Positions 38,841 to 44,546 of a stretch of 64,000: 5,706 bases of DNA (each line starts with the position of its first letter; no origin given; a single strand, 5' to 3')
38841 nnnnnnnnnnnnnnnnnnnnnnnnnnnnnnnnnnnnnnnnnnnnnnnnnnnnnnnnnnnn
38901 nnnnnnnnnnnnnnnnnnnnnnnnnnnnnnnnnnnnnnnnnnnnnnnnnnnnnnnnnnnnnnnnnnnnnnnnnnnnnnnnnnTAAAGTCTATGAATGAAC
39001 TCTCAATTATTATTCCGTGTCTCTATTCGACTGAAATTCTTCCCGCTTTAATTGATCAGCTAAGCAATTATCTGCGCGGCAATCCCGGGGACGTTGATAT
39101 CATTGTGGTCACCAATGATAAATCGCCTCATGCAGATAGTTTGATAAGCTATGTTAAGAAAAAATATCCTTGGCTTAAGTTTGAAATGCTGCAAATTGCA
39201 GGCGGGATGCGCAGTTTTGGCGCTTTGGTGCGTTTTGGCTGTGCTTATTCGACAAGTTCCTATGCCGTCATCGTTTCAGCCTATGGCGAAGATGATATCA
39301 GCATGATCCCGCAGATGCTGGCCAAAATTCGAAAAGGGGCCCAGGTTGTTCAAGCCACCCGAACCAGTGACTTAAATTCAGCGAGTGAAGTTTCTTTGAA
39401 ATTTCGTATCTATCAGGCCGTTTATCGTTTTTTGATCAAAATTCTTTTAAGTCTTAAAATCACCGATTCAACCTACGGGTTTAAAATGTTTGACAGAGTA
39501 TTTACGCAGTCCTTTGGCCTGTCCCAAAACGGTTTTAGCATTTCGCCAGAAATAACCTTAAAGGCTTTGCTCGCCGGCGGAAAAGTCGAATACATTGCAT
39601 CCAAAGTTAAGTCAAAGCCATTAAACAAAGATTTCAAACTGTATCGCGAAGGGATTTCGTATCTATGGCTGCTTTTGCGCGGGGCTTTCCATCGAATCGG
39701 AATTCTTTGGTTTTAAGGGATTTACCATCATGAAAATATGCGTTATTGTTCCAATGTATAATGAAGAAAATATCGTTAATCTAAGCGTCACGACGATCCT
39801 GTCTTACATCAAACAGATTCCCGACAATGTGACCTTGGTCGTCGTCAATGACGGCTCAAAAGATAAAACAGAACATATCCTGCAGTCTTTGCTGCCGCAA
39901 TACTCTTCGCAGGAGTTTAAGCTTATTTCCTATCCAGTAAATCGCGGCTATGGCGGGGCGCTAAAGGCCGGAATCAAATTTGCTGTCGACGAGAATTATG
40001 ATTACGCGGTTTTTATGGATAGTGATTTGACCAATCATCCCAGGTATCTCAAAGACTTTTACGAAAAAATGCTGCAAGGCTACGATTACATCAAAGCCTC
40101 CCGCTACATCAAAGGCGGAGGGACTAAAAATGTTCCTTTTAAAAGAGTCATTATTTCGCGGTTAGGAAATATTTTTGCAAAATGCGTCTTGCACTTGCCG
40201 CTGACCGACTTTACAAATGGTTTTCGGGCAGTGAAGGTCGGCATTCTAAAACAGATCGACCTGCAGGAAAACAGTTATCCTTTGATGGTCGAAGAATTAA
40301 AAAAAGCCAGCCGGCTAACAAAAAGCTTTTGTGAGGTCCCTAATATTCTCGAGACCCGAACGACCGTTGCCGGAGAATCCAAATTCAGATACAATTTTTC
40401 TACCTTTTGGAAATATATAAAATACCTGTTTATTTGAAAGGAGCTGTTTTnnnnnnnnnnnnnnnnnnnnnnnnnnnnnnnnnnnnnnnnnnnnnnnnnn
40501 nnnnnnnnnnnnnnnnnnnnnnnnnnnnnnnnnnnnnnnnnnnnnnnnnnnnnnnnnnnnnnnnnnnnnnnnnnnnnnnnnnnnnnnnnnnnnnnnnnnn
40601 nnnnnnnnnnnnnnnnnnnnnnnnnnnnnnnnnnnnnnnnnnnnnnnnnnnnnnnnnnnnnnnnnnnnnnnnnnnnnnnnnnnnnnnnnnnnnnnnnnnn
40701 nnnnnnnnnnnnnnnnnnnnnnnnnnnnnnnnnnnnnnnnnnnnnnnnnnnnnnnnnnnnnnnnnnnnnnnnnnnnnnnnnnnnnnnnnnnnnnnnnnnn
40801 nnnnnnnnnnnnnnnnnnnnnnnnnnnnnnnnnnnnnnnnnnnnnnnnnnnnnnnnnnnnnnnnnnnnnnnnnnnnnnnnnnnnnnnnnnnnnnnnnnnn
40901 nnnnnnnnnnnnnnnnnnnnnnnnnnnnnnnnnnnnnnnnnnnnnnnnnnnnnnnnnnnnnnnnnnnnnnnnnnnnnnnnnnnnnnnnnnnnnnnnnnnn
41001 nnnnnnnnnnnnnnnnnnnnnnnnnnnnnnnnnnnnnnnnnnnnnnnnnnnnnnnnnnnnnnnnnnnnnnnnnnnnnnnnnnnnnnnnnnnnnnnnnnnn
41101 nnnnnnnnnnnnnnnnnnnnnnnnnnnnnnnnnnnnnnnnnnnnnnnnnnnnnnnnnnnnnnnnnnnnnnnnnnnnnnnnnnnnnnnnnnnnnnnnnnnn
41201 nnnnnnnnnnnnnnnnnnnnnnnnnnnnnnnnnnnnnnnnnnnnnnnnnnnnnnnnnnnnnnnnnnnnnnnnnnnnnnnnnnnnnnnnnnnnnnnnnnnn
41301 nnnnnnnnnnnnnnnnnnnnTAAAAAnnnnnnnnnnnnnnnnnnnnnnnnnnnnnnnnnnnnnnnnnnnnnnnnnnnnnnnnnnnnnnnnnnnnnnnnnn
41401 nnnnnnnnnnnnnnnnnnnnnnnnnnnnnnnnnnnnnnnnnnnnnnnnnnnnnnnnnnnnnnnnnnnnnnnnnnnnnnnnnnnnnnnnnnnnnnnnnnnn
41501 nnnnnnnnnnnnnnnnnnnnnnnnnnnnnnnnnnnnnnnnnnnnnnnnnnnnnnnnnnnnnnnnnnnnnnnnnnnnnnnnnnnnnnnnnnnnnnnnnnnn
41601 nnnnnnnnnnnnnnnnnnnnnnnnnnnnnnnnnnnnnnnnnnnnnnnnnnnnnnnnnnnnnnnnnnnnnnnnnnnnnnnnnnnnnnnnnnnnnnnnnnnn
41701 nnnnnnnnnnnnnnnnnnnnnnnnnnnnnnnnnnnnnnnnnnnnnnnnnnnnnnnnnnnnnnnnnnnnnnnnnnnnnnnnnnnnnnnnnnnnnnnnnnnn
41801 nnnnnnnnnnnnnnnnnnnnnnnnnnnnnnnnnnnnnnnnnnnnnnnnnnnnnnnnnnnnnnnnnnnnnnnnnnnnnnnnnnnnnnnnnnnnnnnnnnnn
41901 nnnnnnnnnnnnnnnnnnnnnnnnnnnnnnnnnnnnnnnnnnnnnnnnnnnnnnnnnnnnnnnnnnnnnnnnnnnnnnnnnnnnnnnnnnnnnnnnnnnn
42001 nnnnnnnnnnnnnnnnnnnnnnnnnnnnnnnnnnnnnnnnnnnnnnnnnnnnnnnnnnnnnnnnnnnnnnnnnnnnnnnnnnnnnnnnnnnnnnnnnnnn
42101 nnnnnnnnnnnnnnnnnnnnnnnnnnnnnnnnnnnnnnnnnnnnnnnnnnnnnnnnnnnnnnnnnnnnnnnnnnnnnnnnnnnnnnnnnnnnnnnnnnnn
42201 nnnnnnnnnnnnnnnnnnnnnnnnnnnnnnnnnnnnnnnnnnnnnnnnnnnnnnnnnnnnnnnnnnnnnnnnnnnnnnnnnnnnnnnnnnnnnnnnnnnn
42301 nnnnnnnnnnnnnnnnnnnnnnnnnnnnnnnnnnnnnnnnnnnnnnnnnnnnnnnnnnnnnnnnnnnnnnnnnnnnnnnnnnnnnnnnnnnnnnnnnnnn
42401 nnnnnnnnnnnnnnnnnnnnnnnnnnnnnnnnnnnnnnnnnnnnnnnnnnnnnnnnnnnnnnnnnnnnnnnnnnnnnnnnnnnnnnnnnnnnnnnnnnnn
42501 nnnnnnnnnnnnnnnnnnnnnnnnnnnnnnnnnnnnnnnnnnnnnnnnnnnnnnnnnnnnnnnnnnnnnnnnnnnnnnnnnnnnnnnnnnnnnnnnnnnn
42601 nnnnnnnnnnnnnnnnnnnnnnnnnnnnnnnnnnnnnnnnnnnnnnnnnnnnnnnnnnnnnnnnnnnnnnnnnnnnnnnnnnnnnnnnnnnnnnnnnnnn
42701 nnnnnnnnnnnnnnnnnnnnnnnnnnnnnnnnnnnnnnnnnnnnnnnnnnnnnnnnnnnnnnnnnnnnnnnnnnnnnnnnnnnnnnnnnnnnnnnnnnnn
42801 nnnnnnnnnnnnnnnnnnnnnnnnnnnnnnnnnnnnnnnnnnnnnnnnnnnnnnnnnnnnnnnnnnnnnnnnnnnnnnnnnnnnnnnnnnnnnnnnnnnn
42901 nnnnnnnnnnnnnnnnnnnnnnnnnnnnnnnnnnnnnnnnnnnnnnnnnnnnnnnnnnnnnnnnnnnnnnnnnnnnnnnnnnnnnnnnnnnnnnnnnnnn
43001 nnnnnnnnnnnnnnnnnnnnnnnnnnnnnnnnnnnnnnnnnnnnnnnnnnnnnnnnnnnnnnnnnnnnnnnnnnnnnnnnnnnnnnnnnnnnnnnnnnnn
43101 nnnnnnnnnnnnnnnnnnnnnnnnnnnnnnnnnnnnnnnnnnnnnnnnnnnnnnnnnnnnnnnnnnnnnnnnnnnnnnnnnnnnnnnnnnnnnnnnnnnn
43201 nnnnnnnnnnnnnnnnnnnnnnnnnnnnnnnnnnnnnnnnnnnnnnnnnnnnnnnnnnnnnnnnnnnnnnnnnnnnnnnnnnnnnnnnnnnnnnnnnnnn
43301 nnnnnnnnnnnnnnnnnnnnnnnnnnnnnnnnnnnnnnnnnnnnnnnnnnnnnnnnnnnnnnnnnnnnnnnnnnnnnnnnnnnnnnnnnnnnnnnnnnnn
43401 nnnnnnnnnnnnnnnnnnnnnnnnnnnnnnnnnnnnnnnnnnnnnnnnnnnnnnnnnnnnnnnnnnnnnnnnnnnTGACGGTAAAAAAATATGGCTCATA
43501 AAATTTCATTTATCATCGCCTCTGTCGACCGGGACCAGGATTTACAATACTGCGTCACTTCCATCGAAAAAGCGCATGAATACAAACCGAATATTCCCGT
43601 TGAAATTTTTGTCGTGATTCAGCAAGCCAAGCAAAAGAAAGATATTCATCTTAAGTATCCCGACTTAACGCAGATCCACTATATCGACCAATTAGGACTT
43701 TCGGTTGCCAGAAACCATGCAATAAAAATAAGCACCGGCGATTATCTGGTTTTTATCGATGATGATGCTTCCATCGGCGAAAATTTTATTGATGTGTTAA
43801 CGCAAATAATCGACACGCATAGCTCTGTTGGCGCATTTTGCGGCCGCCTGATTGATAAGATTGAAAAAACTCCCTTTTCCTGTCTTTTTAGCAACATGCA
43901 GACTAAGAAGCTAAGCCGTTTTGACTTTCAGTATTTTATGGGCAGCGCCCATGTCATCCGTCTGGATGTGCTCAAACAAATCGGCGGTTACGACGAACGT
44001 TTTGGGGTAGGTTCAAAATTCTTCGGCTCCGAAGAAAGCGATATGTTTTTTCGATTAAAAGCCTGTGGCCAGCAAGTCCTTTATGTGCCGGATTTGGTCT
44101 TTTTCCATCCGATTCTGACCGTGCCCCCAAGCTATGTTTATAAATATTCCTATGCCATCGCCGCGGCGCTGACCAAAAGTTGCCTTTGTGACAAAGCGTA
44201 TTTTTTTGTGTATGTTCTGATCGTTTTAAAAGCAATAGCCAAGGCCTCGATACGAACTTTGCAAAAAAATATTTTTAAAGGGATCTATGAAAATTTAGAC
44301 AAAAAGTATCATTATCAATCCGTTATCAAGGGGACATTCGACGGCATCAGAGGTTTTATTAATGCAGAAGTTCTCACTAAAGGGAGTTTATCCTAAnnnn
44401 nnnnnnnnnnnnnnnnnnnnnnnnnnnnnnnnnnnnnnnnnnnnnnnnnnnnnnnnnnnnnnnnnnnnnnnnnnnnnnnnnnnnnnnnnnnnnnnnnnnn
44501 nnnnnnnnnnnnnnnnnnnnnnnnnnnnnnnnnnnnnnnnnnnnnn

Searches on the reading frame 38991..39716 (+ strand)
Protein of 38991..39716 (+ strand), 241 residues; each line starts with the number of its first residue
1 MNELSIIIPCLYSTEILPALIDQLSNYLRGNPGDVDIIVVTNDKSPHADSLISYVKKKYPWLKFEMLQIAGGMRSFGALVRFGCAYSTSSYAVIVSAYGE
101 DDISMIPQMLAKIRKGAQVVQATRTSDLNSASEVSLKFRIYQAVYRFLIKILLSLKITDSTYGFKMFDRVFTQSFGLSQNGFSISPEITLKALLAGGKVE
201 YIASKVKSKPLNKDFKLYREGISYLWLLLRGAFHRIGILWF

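Call 52: search_protein_families(library=pfam, proteins=[window:38991-39716:+], max_evalue=0.00001)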
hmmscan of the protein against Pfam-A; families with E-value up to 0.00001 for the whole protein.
window:38991-39716:+ (241 aa): 1 family
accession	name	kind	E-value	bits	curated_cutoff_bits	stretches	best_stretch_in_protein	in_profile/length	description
PF00535.33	Glycos_transf_2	-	2e-06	28.3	23.3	1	5-170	1-162/168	Glycosyl transferase family 2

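Call 53: search_protein_families(library=ncbifam, proteins=[window:38991-39716:+], max_evalue=0.00001)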
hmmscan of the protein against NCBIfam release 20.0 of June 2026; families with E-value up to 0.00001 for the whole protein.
window:38991-39716:+ (241 aa): 1 family
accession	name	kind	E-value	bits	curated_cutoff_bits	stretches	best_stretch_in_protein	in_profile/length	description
TIGR04182.1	glyco_TIGR04182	equivalog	7e-06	25.6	325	1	77-223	61-209/293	S-layer glycoprotein N-glycosyltransferase AglJ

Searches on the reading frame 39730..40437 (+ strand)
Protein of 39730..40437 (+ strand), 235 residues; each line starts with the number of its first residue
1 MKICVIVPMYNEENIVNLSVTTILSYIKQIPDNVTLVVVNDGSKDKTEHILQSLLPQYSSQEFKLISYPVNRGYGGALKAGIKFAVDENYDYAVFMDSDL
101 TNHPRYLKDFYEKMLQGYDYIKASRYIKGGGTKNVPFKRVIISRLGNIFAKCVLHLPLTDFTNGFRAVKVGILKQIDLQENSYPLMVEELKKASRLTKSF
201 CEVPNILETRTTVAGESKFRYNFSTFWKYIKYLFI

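Call 52: search_protein_families(library=pfam, proteins=[window:39730-40437:+], max_evalue=0.00001)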
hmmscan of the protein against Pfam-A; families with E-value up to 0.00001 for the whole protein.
window:39730-40437:+ (235 aa): 1 family
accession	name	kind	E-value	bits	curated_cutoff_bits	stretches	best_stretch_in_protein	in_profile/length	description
PF00535.33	Glycos_transf_2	-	2.6e-28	99.5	23.3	1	4-176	1-167/168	Glycosyl transferase family 2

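Call 53: search_protein_families(library=ncbifam, proteins=[window:39730-40437:+], max_evalue=0.00001)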
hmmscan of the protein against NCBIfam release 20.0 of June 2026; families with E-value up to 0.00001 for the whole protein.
window:39730-40437:+ (235 aa): 13 families
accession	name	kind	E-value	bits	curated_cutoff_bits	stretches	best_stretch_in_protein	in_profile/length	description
NF047588.1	GlcsyltransPgfSStrep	equivalog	8.6e-21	74.4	500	1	1-173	1-164/308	glycosyltransferase PgfS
NF058614.1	PPMAGASynPpgS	equivalog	5.9e-14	52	370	1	4-183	3-172/226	polyprenyl-phospho-N-acetylgalactosaminyl synthase PpgS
NF007986.1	PRK10714.1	equivalog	2.1e-11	43.4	529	1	2-170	7-166/316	undecaprenyl-phosphate 4-deoxy-4-formamido-L-arabinose transferase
TIGR03937.1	PgaC_IcaA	equivalog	2.1e-11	43.4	422.3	1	2-100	46-136/407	poly-beta-1,6-N-acetyl-D-glucosamine synthase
NF041391.1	DPhHxTase_Halo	equivalog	5.7e-11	41.8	375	1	10-182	4-159/213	dolichyl-phosphate hexose transferase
TIGR04182.1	glyco_TIGR04182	equivalog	1e-09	38.2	325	1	3-211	2-194/293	S-layer glycoprotein N-glycosyltransferase AglJ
NF010496.0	PRK13915.1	equivalog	2.2e-09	36.8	262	1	2-123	32-153/307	glucosyl-3-phosphoglycerate synthase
TIGR03469.1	HpnB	hypoth_equivalog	4.3e-09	35.9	379.25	1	2-116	45-162/386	hopene-associated glycosyltransferase HpnB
NF007482.0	PRK10073.1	equivalog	1.7e-08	33.9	423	1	2-105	7-101/334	glycosyltransferase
NF047683.1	TeichurnBiosyTuaG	equivalog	1.7e-06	27.8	400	1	2-108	7-105/252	teichuronic acid biosynthesis protein TuaG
NF041875.1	EPS_EpsD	equivalog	4e-06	26.5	370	1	5-136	3-126/325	exopolysaccharide biosynthesis glycosyltransferase EpsD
TIGR03965.1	mycofact_glyco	equivalog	5.1e-06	25.6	280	1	3-112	76-177/467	mycofactocin biosynthesis glycosyltransferase MftF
NF050050.1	ProtGlycPglI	equivalog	8.4e-06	25.4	500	0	2-131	3-125/306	GalNAc(5)-diNAcBac-PP-undecaprenol beta-1,3-glucosyltransferase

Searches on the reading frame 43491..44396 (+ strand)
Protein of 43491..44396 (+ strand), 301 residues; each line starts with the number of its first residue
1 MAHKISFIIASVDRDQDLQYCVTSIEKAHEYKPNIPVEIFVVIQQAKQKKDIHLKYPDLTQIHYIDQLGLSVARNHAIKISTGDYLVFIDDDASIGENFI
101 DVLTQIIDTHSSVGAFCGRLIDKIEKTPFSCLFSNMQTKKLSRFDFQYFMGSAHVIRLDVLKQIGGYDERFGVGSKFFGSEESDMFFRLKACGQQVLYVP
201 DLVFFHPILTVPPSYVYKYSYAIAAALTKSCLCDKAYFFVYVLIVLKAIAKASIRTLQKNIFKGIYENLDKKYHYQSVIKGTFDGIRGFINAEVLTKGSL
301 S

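Call 52: search_protein_families(library=pfam, proteins=[window:43491-44396:+], max_evalue=0.00001)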
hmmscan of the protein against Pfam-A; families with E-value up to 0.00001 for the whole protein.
window:43491-44396:+ (301 aa): 3 families
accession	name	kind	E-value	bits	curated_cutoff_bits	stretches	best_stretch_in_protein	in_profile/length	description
PF00535.33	Glycos_transf_2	-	4.1e-11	43.6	23.3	1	6-152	1-155/168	Glycosyl transferase family 2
PF13641.12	Glyco_tranf_2_3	-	5.6e-10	40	27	1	4-215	2-216/230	Glycosyltransferase like family 2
PF10111.15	Glyco_tranf_2_2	-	3e-06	27.4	27.3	0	150-196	164-206/276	Glycosyltransferase like family 2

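Call 53: search_protein_families(library=ncbifam, proteins=[window:43491-44396:+], max_evalue=0.00001)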
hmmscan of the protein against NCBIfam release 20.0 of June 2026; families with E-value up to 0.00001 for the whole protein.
window:43491-44396:+ (301 aa): 7 families
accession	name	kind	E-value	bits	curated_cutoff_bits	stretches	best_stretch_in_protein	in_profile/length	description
NF038299.1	EPS_HpsN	equivalog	2.8e-16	59.4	425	1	4-125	2-124/317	hormogonium polysaccharide biosynthesis glycosyltransferase HpsN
NF041394.1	GtaseAglG_Halo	equivalog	3.7e-13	49.4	440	1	11-209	11-218/304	glucosyl-dolichyl phosphate glucuronosyltransferase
TIGR03965.1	mycofact_glyco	equivalog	5.2e-11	42.1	280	1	4-206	75-280/467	mycofactocin biosynthesis glycosyltransferase MftF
NF041875.1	EPS_EpsD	equivalog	2.1e-10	40.5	370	1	6-206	2-206/325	exopolysaccharide biosynthesis glycosyltransferase EpsD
NF038302.1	EPS_HpsE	equivalog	2e-09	36.9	300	1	58-129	60-133/307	hormogonium polysaccharide biosynthesis glycosyltransferase HpsE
TIGR01556.1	rhamnosyltran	subfamily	1.2e-07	31.2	200.55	1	43-210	27-204/281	rhamnosyltransferase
NF007482.0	PRK10073.1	equivalog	5.7e-07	28.8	423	1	3-106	6-109/334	glycosyltransferase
